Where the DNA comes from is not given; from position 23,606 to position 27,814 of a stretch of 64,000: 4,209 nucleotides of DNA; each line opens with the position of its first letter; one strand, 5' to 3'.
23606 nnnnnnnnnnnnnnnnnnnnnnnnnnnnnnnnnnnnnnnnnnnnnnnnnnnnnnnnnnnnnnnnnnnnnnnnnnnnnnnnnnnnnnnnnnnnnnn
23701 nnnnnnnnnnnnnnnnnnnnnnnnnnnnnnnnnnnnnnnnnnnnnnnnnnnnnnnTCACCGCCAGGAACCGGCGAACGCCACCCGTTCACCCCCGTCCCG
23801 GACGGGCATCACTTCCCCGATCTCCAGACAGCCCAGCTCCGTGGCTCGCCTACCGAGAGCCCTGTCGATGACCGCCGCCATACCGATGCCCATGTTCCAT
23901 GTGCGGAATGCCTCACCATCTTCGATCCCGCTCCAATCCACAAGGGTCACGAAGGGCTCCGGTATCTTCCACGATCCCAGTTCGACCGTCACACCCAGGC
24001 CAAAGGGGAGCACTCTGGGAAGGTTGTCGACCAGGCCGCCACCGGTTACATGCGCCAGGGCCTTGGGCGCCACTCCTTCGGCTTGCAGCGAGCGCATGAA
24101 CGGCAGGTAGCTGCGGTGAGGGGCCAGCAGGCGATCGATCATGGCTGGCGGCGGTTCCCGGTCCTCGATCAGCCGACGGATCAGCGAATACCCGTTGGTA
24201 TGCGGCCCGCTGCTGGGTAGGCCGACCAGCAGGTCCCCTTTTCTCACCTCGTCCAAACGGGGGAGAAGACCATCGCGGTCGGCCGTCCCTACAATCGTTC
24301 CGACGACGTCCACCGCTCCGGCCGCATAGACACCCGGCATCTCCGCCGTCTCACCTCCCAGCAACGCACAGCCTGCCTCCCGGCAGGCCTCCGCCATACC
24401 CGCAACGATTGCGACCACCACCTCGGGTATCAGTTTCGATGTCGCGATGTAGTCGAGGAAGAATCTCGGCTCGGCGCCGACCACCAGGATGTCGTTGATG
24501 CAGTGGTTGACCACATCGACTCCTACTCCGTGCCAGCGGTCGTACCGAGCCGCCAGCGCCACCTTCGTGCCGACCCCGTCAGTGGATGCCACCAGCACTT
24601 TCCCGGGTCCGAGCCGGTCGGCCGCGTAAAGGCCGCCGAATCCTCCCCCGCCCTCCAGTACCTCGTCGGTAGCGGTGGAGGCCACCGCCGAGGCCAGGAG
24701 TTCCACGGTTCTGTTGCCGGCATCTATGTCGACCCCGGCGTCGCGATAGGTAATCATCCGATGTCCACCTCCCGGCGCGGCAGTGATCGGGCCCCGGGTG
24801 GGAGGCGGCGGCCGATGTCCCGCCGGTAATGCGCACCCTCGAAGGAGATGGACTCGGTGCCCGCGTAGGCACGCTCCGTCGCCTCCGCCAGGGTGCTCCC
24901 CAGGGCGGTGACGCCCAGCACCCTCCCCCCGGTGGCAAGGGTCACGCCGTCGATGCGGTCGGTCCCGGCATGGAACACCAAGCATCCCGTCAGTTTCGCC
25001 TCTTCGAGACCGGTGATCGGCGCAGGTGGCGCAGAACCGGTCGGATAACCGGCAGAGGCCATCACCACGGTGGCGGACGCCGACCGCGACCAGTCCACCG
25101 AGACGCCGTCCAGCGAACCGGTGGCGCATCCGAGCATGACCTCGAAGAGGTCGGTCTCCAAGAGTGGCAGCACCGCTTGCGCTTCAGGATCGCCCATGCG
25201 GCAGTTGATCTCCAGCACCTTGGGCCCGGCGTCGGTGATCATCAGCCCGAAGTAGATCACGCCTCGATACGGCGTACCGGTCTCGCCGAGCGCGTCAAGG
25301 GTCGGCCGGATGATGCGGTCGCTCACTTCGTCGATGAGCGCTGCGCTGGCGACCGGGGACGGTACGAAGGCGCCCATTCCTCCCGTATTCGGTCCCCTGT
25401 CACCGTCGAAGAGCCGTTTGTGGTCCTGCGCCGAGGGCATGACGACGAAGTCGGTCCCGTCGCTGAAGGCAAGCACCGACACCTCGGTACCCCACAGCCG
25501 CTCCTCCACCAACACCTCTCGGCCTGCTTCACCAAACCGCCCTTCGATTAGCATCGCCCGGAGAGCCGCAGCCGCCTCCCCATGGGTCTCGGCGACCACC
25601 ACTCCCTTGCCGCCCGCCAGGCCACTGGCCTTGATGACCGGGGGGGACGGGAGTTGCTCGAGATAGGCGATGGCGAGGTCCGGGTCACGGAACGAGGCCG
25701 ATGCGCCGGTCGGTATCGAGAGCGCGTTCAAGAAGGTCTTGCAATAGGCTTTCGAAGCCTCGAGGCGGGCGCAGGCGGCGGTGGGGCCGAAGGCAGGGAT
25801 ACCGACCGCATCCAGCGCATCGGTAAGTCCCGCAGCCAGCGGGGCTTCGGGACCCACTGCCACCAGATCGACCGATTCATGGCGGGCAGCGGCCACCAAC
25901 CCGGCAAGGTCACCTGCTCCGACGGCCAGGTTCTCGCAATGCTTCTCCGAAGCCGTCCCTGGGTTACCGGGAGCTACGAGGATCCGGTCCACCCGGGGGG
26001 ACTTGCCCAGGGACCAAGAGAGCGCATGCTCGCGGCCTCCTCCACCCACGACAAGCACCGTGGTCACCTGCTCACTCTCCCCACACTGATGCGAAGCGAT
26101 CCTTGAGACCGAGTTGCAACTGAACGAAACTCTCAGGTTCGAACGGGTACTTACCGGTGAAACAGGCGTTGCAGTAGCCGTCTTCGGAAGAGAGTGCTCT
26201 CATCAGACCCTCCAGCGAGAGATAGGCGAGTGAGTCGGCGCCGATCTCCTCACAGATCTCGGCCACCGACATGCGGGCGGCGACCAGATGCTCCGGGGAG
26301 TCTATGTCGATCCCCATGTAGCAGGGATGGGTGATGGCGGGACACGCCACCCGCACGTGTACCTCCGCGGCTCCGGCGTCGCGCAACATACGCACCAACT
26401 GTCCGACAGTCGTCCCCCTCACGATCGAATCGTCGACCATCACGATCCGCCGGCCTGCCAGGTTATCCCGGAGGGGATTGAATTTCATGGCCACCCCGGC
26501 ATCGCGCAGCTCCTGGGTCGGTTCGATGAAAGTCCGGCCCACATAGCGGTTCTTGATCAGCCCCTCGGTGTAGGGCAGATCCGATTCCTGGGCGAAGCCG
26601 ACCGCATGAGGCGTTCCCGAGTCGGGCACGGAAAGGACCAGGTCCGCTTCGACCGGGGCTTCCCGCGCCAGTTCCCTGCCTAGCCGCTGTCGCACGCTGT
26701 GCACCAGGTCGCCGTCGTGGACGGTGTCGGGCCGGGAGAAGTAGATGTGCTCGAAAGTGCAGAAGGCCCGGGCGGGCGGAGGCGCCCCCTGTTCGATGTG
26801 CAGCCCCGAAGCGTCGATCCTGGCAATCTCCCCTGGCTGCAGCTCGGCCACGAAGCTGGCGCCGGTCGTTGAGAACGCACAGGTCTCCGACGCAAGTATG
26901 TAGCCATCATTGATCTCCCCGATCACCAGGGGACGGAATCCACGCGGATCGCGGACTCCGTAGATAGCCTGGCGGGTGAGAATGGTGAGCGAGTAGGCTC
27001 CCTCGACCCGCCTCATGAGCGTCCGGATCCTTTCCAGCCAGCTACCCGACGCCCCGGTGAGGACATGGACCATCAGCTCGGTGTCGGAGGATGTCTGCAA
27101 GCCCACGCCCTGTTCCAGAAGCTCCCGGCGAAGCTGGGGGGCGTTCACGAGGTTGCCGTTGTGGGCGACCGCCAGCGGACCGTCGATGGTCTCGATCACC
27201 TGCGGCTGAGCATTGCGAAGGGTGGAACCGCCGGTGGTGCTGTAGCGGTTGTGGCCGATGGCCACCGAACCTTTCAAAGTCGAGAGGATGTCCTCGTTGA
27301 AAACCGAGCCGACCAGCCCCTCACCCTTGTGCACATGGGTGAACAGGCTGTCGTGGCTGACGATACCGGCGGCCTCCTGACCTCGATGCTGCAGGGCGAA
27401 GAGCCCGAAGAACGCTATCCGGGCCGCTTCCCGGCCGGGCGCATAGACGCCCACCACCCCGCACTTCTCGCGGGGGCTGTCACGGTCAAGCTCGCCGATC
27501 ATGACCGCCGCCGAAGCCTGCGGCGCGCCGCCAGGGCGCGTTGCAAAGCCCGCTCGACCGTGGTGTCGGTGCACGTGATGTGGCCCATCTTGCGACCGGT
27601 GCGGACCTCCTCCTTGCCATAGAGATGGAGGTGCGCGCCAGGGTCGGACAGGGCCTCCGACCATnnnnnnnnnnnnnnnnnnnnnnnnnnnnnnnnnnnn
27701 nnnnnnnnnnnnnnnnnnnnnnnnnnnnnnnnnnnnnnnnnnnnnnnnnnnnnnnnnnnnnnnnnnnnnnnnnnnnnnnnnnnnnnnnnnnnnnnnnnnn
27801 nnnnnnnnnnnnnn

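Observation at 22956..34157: De novo purine operon integrated into the purine-salvage gene hpt, leaving a displaced hpt 3' end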

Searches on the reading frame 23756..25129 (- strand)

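Call 4: search_protein_families(library=pfam, proteins=[window:23756-25129:-])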
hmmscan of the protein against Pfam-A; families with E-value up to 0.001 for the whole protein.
window:23756-25129:- (457 aa): 2 families
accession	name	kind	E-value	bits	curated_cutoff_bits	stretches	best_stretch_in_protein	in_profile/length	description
PF00586.29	AIRS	-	1.2e-24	87.3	24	1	172-282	8-111/112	AIR synthase related protein, N-terminal domain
PF02769.27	AIRS_C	-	1.4e-17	64.7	23.1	1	296-420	1-119/156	AIR synthase related protein, C-terminal domain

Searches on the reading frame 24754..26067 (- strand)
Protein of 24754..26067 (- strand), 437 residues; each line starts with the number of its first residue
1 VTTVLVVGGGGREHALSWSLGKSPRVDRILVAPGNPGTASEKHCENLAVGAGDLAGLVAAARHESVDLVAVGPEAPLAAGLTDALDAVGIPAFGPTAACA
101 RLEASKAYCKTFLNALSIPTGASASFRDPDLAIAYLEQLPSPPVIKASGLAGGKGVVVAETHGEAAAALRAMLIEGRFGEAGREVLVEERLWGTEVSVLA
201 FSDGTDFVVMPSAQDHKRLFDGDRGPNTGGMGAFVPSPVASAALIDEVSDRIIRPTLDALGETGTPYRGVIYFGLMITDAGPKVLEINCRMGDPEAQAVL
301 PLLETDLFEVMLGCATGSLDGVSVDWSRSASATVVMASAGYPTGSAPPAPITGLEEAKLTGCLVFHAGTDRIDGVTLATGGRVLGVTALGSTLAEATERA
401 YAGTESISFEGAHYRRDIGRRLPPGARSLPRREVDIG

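Call 4: search_protein_families(library=pfam, proteins=[window:24754-26067:-])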
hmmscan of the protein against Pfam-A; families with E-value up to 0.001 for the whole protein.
window:24754-26067:- (437 aa): 5 families
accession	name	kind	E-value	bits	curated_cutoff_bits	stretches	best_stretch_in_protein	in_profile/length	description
PF01071.24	GARS_A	-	1.2e-69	234.5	27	1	104-296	1-194/194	Phosphoribosylglycinamide synthetase, ATP-grasp (A) domain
PF02844.21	GARS_N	-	3.6e-33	114.7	29.5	1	3-103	2-100/100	Phosphoribosylglycinamide synthetase, N domain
PF02843.22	GARS_C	-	9.7e-29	100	34.8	1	332-421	2-92/92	Phosphoribosylglycinamide synthetase, C domain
PF02655.19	ATP-grasp_3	-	0.00064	20.3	23.2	0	129-291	19-157/160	ATP-grasp domain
PF02786.22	CPSase_L_D2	-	0.00079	19.4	19.8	0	110-210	6-109/211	Carbamoyl-phosphate synthase L chain, ATP binding domain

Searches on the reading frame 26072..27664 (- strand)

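Call 4: search_protein_families(library=pfam, proteins=[window:26072-27664:-])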
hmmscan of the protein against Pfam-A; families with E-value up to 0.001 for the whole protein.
window:26072-27664:- (530 aa): 3 families
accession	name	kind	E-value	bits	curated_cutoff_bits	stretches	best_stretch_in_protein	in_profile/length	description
PF13537.11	GATase_7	-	3.4e-17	63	25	1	149-264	10-121/123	Glutamine amidotransferase domain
PF13522.11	GATase_6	-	7.2e-17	62.1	27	1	131-260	9-130/130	Glutamine amidotransferase domain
PF00156.33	Pribosyltran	-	5.6e-07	29.4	26.3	1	328-441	18-124/158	Phosphoribosyl transferase domain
